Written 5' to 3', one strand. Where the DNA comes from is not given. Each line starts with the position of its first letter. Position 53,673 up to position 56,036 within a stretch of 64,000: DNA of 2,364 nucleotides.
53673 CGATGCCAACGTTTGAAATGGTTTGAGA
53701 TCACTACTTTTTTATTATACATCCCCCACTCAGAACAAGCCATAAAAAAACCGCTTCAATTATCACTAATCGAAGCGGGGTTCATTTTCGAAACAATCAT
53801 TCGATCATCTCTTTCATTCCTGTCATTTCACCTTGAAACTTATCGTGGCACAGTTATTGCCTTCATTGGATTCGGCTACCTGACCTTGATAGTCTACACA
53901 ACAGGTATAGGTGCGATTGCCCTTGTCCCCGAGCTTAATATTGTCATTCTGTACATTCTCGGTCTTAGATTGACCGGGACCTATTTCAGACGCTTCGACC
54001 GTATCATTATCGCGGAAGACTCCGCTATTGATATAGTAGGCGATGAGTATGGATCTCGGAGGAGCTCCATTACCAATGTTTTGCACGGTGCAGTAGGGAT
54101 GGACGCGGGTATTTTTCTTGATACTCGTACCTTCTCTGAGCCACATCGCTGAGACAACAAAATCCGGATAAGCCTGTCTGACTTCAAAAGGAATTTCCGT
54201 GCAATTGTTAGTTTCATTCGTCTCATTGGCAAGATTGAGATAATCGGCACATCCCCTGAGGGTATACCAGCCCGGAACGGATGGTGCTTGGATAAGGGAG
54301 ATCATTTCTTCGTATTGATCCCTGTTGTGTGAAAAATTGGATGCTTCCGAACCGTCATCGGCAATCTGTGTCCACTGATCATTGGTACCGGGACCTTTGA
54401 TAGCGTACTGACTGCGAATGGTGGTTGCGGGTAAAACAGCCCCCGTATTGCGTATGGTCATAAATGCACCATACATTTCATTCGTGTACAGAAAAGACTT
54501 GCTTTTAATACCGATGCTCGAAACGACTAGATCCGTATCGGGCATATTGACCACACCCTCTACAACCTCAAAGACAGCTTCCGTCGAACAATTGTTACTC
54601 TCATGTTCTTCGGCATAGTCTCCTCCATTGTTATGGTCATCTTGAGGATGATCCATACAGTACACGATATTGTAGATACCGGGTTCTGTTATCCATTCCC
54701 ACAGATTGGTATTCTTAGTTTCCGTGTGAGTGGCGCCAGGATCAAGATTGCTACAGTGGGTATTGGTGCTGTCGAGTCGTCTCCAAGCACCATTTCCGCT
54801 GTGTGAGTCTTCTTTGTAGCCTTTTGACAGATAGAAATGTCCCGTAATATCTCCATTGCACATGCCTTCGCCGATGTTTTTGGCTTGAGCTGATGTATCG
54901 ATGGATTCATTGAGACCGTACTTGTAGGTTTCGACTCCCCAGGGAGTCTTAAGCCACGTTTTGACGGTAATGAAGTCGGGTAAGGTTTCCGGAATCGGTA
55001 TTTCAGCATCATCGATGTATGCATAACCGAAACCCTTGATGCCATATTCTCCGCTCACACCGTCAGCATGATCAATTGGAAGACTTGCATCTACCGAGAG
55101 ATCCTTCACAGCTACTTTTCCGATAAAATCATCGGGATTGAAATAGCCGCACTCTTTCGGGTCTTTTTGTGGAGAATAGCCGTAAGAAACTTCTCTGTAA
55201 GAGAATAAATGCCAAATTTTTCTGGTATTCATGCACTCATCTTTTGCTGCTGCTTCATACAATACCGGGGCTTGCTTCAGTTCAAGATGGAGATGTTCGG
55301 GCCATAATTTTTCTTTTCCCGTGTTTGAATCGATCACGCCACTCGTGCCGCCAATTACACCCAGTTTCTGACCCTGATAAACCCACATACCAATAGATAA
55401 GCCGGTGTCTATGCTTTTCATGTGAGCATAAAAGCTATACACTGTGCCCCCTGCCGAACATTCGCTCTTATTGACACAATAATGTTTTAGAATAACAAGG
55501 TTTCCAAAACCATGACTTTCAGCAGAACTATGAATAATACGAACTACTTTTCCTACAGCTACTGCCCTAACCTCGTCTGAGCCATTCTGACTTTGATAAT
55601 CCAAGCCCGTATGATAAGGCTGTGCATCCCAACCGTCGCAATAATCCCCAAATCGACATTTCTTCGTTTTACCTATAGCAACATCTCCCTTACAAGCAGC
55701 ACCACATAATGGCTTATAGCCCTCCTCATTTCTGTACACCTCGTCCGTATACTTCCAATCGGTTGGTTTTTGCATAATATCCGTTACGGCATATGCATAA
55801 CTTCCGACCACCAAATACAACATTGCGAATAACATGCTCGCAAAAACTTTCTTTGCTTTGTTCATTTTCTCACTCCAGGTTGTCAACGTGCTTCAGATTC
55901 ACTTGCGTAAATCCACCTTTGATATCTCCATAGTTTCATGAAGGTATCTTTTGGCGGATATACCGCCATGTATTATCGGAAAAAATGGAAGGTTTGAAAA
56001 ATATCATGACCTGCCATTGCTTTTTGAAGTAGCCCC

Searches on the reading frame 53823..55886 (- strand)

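Call 27: search_protein_families(library=pfam, proteins=[window:53823-55886:-])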
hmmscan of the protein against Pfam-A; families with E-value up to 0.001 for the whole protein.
window:53823-55886:- (687 aa): 2 families
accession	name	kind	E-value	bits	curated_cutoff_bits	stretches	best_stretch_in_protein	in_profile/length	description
PF07705.17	CARDB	-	1.1e-18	67.7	22.7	1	574-681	2-100/101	CARDB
PF01551.29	Peptidase_M23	-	9.3e-12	45.4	28.7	1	91-205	2-89/96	Peptidase family M23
